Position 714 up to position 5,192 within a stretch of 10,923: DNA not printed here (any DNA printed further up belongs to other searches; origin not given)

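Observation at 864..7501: Two adjacent giant ORFans (1392 aa and 820 aa), translationally coupled through an ATGA overlap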

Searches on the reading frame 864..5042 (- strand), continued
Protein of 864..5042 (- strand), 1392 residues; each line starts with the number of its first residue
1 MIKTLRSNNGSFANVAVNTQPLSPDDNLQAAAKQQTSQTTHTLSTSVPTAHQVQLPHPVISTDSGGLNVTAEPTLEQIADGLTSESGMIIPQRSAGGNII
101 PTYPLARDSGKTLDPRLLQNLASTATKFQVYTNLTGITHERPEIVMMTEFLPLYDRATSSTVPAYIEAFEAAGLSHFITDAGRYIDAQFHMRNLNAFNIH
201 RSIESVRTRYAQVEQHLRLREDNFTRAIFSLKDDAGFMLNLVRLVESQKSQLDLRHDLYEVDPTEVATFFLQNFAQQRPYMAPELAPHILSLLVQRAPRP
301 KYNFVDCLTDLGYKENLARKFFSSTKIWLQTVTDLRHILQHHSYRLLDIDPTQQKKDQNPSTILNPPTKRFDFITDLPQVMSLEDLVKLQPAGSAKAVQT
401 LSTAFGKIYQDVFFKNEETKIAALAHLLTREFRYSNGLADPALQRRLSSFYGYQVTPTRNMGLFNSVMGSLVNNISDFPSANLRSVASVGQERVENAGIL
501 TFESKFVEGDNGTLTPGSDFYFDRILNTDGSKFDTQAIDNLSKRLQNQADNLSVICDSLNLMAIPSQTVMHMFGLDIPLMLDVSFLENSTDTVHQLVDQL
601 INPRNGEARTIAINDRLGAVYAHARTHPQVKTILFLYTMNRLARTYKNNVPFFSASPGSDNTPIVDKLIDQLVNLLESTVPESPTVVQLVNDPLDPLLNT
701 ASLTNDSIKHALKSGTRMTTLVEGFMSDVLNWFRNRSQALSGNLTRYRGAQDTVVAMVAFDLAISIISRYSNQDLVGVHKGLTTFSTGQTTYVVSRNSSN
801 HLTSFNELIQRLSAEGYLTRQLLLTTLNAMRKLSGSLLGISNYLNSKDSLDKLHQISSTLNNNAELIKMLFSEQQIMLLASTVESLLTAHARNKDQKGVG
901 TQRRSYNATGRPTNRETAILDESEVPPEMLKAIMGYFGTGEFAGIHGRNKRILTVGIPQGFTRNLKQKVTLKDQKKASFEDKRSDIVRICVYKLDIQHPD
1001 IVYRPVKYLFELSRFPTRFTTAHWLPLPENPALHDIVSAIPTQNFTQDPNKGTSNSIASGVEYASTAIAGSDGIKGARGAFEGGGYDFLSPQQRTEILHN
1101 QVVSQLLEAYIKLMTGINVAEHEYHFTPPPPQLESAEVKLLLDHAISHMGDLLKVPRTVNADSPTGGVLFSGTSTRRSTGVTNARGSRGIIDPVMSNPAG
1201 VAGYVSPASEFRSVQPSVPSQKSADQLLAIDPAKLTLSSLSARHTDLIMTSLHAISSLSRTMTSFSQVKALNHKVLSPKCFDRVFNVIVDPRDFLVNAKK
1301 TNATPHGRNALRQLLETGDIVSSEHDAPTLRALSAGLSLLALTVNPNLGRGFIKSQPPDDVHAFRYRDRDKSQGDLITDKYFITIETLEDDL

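Call 78: search_protein_families(library=phrogs, proteins=[L078:12564-12962:+, L078:13007-13597:+, L078:13610-14170:+, L078:14214-15185:+, L078:15230-18385:+, L078:18385-18681:+, L078:18718-19095:+, L078:19100-20731:+, L078:20768-21067:+, L078:21128-22570:+], max_evalue=0.01)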
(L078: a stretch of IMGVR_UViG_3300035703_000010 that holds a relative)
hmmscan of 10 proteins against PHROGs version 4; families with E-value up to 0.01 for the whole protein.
L078:12564-12962:+ (133 aa): 6 families
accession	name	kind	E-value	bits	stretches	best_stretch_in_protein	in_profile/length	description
phrog_218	-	connector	5.6e-26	92.4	1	14-129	19-143/148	head closure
phrog_14892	-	connector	5.3e-16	60.1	2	39-98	1-59/117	head closure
phrog_15427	-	DNA, RNA and nucleotide metabolism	1.9e-10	41.8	1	28-129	162-255/270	endonuclease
phrog_190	-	DNA, RNA and nucleotide metabolism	3.5e-06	27.6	1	28-105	188-269/338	Holliday junction resolvase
phrog_21138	-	unknown function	0.00029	22.5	1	28-111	13-87/198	-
phrog_28056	-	unknown function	0.0014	19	1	73-127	121-177/286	-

L078:13007-13597:+ (197 aa): 3 families
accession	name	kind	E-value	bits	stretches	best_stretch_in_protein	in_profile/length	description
phrog_2675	-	other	0.0003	20.4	1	63-135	375-446/599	DNA methyltransferase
phrog_21658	-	other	0.0023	18.7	1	2-136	16-152/226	methyltransferase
phrog_15516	-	other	0.0028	18.1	1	12-139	49-172/214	methyltransferase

L078:13610-14170:+ (187 aa): 2 families
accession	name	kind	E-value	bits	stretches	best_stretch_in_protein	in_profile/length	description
phrog_159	-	DNA, RNA and nucleotide metabolism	5.3e-07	29.9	1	4-177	90-243/330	RuvC-like Holliday junction resolvase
phrog_827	-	DNA, RNA and nucleotide metabolism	1.9e-05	25.9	1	3-127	2-118/161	Holliday junction resolvase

L078:14214-15185:+ (324 aa): 5 families
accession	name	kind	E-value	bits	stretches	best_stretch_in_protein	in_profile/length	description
phrog_47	-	DNA, RNA and nucleotide metabolism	2.7e-39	136.4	1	22-305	46-337/947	DNA primase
phrog_6444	-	DNA, RNA and nucleotide metabolism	2.8e-11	44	1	152-305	199-370/577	DNA primase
phrog_239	-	DNA, RNA and nucleotide metabolism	5.8e-06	26.5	1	27-215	41-204/801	DNA primase/helicase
phrog_22173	-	DNA, RNA and nucleotide metabolism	4.3e-05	24.5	1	173-299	2-131/133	DNA primase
phrog_451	-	unknown function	0.00083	19.5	1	147-232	295-379/461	-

L078:15230-18385:+ (1052 aa): 5 families
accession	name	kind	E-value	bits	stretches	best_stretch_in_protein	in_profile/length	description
phrog_77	-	DNA, RNA and nucleotide metabolism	8.1e-54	184.5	1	255-1051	175-954/967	SbcC-like subunit of palindrome specific endonuclease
phrog_19980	-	unknown function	4.3e-23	82.6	2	387-884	9-487/1068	-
phrog_35725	-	other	2.5e-09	36.3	2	4-191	9-228/1376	metallo-phosphoesterase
phrog_15167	-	other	0.00018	22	1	843-1050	7-209/211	ATPase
phrog_21388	-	DNA, RNA and nucleotide metabolism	0.0017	19.5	1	409-469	40-100/126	exonuclease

L078:18385-18681:+ (99 aa): 0 families

L078:18718-19095:+ (126 aa): 0 families

L078:19100-20731:+ (544 aa): 14 families
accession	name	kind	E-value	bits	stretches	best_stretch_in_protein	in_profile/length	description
phrog_2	-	head and packaging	1.9e-51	176.8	1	37-460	260-590/807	terminase large subunit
phrog_5989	-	head and packaging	5.2e-40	138.6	1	8-173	107-266/347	terminase large subunit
phrog_36964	-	head and packaging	2.9e-28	99.4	2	72-326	435-704/890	terminase large subunit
phrog_7579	-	head and packaging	1.8e-19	70.9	1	56-265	15-228/239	terminase large subunit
phrog_38407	-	unknown function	6.2e-16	59.3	1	283-457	170-343/370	-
phrog_24361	-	head and packaging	1.8e-12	48.3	1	323-457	1-133/162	terminase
phrog_38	-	head and packaging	3.1e-12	47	1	17-463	268-704/760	terminase large subunit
phrog_9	-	head and packaging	5.4e-10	39.7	1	25-184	191-346/812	terminase large subunit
phrog_26724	-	unknown function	5.5e-10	40.1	1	23-155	14-145/192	-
phrog_675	-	head and packaging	1.2e-07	31.4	1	6-106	6-103/576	terminase large subunit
phrog_32359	-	head and packaging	3.4e-05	24.6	1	3-132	52-181/210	terminase large subunit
phrog_9315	-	head and packaging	0.00025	21.8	1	12-94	26-113/130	terminase large subunit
phrog_15503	-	unknown function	0.00039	20.9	1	42-172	69-201/245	-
phrog_3746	-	head and packaging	0.00085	19.4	1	42-148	142-245/374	terminase large subunit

L078:20768-21067:+ (100 aa): 0 families

L078:21128-22570:+ (481 aa): 4 families
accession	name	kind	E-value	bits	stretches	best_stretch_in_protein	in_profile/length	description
phrog_213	-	head and packaging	1.9e-69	235.7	2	213-473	238-510/528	portal protein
phrog_1497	-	head and packaging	8.4e-12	45.7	2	25-146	18-152/549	portal protein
phrog_104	-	head and packaging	4e-05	23.5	1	307-469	319-476/550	portal protein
phrog_9232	-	head and packaging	0.0049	16.8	0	301-392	283-377/502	portal protein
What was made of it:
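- TerL matches phrog_2 and the portal phrog_213 (call 78). Replication and recombination genes separate the block from the head module (call 78).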

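Call 84: search_protein_families(library=ncbifam, proteins=[window:864-5042:-, L001:10236-12209:+, L001:13058-13807:+, L001:14737-15999:+, L002:21483-23978:+, L035:17872-19236:+], max_evalue=0.1)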
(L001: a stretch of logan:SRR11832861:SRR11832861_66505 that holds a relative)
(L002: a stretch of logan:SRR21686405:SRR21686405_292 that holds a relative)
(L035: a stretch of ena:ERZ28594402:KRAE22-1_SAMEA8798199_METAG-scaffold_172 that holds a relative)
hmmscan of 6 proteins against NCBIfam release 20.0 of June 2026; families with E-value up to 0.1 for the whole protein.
window:864-5042:- (1392 aa): 0 families

L001:10236-12209:+ (658 aa): 0 families

L001:13058-13807:+ (250 aa): 0 families

L001:14737-15999:+ (421 aa): 0 families

L002:21483-23978:+ (832 aa): 0 families

L035:17872-19236:+ (455 aa): 1 family
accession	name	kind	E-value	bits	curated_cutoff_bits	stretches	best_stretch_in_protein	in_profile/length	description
NF033562.2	BH0509_fam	subfamily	0.036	14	30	0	423-441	14-32/43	BH0509 family protein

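Call 94: fold_search(model_id=the predicted structure, library=viral)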
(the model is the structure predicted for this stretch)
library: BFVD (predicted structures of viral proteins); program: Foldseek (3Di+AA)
matches with E <= 10: 39; with E <= 0.001: 0
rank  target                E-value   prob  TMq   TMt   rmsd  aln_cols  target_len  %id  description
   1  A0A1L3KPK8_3          5.7e-01  0.06  0.07  0.07  18.1       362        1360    9  RNA-dependent RNA polymerase [Shahe bunya-like virus 2]
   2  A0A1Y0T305            9.0e-01  0.04  0.06  0.12  35.5       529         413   10  Virion structural protein [Pseudomonas phage Noxifer]
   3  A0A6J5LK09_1          1.3e+00  0.02  0.05  0.05  35.5       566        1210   11  Uncharacterized protein [uncultured Caudovirales phage]
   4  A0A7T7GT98            1.5e+00  0.03  0.06  0.07  51.5       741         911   12  (no name in the UniProt tables at hand)
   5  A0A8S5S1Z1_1          1.7e+00  0.03  0.05  0.07  40.8       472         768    9  Uncharacterized protein [Siphoviridae sp. ctCIv11]
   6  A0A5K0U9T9            1.9e+00  0.01  0.05  0.06  63.7       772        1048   11  Uncharacterized protein [Yasminevirus sp. GU-2018]
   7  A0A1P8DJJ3            1.9e+00  0.01  0.06  0.06  41.0      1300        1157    9  (no name in the UniProt tables at hand)
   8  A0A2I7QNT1            2.4e+00  0.02  0.06  0.13  35.1       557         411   10  (no name in the UniProt tables at hand)
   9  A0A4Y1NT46            2.6e+00  0.01  0.06  0.06  33.4       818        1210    9  (no name in the UniProt tables at hand)
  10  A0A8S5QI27            3.1e+00  0.02  0.05  0.05  24.3       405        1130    9  Minor tail protein [Siphoviridae sp. ctNs77]
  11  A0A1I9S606            3.1e+00  0.01  0.06  0.08  35.0       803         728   10  (no name in the UniProt tables at hand)
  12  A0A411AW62            3.5e+00  0.01  0.05  0.08  36.2       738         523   11  Tape measure protein [Pantoea phage vB_PagM_LIET2]
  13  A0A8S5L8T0            3.5e+00  0.01  0.05  0.06  56.9       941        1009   10  Tail tape measure protein [Myoviridae sp. ctuYn2]
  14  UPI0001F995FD         3.5e+00  0.01  0.05  0.05  39.0       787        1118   10  (no name look-up for this kind of identifier)
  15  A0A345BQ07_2          3.5e+00  0.01  0.06  0.05  44.1      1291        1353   10  (no name in the UniProt tables at hand)
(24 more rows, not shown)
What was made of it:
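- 1323..4697 (-): C3 residues 116-1240: large, mostly alpha-helical core with no structural analogue. Foldseek vs BFVD: best E 0.57, TM at most 0.07 (call 94).
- On Tape measure proteins: BFVD tape-measure hits are insignificant (E above 3, TM 0.05; call 94).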

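Call 97: search_solved_structures(query=A9, max_evalue=5, show_alignments=1)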
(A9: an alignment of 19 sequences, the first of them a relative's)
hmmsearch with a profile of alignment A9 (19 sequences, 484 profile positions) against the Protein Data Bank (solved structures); distinct sequences matched with E-value up to 5: 7.
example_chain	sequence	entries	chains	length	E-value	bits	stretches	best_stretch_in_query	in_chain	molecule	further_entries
3it5_A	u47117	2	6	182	0.21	13.2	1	186-310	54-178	Protease lasA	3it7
3nqy_A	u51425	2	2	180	0.22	13.2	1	261-306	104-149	Secreted metalloprotease Mcp02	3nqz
7jrl_A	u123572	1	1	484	0.32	12.6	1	102-202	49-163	F5/8 type C domain protein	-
6k9e_A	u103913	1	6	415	0.34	12.5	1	280-404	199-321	Primase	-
6k9c_A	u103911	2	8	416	0.34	12.5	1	280-404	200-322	Primase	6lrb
7jrm_A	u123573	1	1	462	0.4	12.3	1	104-202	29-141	F5/8 type C domain protein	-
5z3g_X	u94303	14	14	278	1.7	10.3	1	360-429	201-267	Ribosomal RNA-processing protein 1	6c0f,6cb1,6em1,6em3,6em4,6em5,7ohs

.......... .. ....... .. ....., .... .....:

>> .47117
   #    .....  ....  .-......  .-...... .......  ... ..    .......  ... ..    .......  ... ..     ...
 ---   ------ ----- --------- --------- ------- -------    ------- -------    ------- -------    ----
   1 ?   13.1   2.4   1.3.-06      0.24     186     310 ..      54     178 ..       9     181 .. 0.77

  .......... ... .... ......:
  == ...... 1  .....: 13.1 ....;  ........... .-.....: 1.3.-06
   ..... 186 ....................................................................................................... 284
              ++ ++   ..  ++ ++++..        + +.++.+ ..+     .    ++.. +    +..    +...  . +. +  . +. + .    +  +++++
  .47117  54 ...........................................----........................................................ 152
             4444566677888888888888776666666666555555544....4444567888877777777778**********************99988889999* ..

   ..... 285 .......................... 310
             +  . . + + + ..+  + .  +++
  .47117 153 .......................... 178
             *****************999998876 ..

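Call 98: search_solved_structures(query=A10, max_evalue=5, show_alignments=1)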
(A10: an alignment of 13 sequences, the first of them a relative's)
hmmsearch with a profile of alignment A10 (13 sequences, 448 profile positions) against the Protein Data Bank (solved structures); distinct sequences matched with E-value up to 5: 0.

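Call 99: find_related_loci(query=L076:19569-21629:+, collection=viral_contigs, flank=10000)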
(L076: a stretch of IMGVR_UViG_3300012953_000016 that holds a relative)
Query L076:19569-21629:+ (687 aa) in viral_contigs; peptide patterns used: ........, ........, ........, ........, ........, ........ (x = any residue, [..] = any of these).
600 stretches matched a pattern (row limit reached: there are more); 419 encode a relative of the query (tblastn E <= 1e-3); the best 80 are kept; 80 distinct loci.
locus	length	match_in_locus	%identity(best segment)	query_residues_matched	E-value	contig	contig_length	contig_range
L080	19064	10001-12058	81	1-686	0e+0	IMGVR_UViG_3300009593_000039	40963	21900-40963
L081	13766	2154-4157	67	6-682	0e+0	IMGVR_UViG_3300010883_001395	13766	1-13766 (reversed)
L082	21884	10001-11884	67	9-668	0e+0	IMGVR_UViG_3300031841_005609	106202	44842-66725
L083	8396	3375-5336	67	7-673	0e+0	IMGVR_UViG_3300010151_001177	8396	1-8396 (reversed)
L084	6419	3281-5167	67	9-665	0e+0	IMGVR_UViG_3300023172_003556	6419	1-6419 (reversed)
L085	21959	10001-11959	71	1-666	0e+0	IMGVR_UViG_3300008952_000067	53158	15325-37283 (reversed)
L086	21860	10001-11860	69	1-647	0e+0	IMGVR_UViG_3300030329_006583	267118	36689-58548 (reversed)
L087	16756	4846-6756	67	6-673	0e+0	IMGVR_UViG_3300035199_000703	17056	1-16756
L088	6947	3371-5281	67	6-673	0e+0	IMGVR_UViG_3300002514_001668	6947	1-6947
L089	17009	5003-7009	65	6-679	0e+0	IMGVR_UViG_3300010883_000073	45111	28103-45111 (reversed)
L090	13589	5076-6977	67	6-671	0e+0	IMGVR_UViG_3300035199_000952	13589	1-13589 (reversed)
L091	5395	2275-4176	62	5-674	0e+0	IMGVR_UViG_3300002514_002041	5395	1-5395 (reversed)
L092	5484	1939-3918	62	7-685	0e+0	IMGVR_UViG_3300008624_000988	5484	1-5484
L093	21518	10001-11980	62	7-685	0e+0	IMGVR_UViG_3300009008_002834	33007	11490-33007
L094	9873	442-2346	62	9-676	0e+0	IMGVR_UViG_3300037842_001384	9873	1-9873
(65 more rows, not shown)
